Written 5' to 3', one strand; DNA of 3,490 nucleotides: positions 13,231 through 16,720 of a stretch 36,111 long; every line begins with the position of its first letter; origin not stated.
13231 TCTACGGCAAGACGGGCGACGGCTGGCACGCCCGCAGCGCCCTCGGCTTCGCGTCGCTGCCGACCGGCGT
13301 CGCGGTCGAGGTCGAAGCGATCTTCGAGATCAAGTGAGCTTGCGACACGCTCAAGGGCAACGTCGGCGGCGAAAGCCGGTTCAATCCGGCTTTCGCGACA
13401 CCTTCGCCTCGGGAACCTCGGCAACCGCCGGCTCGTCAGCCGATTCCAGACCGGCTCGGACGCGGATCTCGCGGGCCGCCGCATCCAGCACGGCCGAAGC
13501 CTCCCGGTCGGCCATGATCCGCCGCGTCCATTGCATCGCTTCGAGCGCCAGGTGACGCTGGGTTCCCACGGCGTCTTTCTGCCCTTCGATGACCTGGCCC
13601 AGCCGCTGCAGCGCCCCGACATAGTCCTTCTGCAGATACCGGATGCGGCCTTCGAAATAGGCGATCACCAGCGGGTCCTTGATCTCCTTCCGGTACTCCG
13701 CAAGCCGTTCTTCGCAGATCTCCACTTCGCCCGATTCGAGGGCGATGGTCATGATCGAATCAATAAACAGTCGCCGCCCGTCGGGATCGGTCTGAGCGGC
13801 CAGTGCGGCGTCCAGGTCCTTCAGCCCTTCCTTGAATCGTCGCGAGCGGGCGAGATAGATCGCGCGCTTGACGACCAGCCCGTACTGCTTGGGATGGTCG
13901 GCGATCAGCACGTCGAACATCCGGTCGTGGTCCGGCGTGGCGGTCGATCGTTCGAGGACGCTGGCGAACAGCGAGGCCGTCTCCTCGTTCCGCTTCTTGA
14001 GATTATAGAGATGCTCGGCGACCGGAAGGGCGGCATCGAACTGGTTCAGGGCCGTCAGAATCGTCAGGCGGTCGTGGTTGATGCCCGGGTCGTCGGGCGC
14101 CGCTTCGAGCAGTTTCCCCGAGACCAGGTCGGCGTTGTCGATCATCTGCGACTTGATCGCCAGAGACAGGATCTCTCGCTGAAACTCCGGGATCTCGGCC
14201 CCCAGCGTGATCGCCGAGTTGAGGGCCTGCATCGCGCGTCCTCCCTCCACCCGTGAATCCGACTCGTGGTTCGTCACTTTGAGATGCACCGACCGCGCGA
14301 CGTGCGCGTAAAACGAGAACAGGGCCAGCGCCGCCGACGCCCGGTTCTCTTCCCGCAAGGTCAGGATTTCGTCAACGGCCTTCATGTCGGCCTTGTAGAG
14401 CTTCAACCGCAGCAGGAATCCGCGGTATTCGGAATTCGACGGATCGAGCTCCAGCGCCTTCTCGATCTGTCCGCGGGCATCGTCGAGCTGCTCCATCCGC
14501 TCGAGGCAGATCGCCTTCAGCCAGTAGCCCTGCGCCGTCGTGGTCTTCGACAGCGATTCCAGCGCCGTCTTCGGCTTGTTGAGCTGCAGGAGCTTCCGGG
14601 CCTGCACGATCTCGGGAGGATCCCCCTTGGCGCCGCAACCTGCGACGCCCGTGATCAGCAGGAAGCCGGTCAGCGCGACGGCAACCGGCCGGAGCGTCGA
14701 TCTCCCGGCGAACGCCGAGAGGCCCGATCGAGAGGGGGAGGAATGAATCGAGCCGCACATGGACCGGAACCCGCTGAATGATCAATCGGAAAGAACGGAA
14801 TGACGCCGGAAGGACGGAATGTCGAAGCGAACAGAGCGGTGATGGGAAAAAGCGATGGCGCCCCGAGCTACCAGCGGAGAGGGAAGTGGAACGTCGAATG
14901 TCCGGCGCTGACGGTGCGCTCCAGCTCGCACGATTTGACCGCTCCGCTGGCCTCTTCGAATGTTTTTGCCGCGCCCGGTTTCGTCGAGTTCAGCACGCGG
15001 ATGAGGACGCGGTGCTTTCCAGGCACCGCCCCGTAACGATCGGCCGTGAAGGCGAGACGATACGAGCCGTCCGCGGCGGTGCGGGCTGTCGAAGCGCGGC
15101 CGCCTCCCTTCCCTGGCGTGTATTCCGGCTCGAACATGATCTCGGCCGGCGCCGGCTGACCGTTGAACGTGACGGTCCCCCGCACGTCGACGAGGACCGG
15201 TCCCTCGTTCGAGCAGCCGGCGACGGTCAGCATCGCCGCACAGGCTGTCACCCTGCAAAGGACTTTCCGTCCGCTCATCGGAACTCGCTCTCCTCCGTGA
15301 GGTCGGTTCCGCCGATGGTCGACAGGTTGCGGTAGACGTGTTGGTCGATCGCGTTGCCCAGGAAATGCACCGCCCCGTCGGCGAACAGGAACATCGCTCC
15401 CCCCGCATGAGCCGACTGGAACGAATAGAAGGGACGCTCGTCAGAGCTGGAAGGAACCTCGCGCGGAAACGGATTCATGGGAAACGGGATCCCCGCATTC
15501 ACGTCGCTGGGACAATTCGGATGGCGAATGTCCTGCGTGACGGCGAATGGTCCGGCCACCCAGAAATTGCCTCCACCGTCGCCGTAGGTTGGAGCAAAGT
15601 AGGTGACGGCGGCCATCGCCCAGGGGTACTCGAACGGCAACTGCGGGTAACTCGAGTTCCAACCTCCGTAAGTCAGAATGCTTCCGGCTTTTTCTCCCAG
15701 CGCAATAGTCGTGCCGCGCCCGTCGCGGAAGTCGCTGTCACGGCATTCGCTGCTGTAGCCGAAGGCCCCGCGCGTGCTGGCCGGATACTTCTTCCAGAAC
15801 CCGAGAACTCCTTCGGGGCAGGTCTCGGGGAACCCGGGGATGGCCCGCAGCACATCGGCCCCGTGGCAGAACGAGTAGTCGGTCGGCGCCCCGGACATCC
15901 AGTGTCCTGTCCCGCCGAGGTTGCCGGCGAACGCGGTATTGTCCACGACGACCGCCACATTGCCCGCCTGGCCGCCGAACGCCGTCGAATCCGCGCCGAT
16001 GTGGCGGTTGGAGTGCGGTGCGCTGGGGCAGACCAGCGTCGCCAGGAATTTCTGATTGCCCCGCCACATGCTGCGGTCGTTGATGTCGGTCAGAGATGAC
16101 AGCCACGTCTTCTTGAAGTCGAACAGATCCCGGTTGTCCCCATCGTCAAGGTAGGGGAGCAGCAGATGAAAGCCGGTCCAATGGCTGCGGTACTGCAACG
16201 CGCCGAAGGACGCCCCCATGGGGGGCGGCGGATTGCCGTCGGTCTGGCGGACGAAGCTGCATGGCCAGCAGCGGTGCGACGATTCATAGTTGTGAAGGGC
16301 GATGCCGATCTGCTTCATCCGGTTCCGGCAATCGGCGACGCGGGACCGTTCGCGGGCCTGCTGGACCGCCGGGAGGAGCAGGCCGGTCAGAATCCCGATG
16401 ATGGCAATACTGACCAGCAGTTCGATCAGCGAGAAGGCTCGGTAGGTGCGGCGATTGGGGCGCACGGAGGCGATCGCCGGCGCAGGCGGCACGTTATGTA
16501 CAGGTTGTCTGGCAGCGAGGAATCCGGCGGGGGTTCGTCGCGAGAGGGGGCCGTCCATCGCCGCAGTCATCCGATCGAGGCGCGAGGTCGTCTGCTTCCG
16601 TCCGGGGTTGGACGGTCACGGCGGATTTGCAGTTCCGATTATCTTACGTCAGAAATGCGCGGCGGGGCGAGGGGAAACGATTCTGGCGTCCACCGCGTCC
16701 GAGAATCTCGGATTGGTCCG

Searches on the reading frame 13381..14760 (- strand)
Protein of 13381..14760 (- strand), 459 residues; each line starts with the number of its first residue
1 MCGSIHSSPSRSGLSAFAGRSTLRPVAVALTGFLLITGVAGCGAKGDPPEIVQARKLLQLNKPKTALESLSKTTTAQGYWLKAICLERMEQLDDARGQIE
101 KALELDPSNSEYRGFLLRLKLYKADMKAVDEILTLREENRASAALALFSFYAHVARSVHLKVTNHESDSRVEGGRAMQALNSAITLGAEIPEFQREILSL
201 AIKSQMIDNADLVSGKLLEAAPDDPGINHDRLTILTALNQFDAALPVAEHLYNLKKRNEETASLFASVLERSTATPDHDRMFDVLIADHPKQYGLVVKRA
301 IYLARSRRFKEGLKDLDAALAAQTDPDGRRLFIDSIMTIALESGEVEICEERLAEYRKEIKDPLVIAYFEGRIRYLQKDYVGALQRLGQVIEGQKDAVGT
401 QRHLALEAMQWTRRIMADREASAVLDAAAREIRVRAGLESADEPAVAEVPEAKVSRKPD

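Call 11: search_protein_families(library=pfam, proteins=[window:13381-14760:-], max_evalue=0.001)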
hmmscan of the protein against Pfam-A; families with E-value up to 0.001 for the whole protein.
window:13381-14760:- (459 aa): 6 families
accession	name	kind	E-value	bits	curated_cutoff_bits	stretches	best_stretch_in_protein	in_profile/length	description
PF07719.23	TPR_2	-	4.7e-06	26.7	27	1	76-109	1-34/34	Tetratricopeptide repeat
PF13371.12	TPR_9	-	4.2e-05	23.9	35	0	281-325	17-61/73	Tetratricopeptide repeat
PF12895.13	ANAPC3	-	0.00019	22.1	27.2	0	54-101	30-81/82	Anaphase-promoting complex, cyclosome, subunit 3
PF13424.12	TPR_12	-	0.00029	21.4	30.1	0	76-105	3-32/77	Tetratricopeptide repeat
PF00515.34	TPR_1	-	0.00079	19.6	27.8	0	82-109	7-34/34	Tetratricopeptide repeat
PF13428.12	TPR_14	-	0.00091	20.1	23.5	0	79-118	4-43/44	Tetratricopeptide repeat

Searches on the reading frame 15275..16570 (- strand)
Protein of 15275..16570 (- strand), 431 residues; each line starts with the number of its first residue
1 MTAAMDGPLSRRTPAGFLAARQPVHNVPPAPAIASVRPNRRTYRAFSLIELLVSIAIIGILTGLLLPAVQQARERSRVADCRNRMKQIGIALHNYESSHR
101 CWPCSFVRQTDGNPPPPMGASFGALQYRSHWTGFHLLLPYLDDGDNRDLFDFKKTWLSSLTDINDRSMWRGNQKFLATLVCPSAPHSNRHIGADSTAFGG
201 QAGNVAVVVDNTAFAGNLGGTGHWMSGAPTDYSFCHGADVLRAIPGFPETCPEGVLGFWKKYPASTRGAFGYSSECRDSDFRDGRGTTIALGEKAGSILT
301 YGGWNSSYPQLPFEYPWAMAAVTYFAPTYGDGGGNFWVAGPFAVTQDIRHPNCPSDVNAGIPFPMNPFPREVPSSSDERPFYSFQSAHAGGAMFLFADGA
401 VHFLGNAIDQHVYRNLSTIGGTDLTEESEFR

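Call 11: search_protein_families(library=pfam, proteins=[window:15275-16570:-], max_evalue=0.001)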
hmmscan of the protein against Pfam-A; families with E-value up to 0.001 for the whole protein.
window:15275-16570:- (431 aa): 2 families
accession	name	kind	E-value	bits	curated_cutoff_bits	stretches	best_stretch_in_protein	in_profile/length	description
PF07596.16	SBP_bac_10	-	7e-39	134.9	23.3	1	70-410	1-267/268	Protein of unknown function (DUF1559)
PF07963.17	N_methyl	-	7.6e-07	28.9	21.2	1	40-65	1-26/27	Prokaryotic N-terminal methylation motif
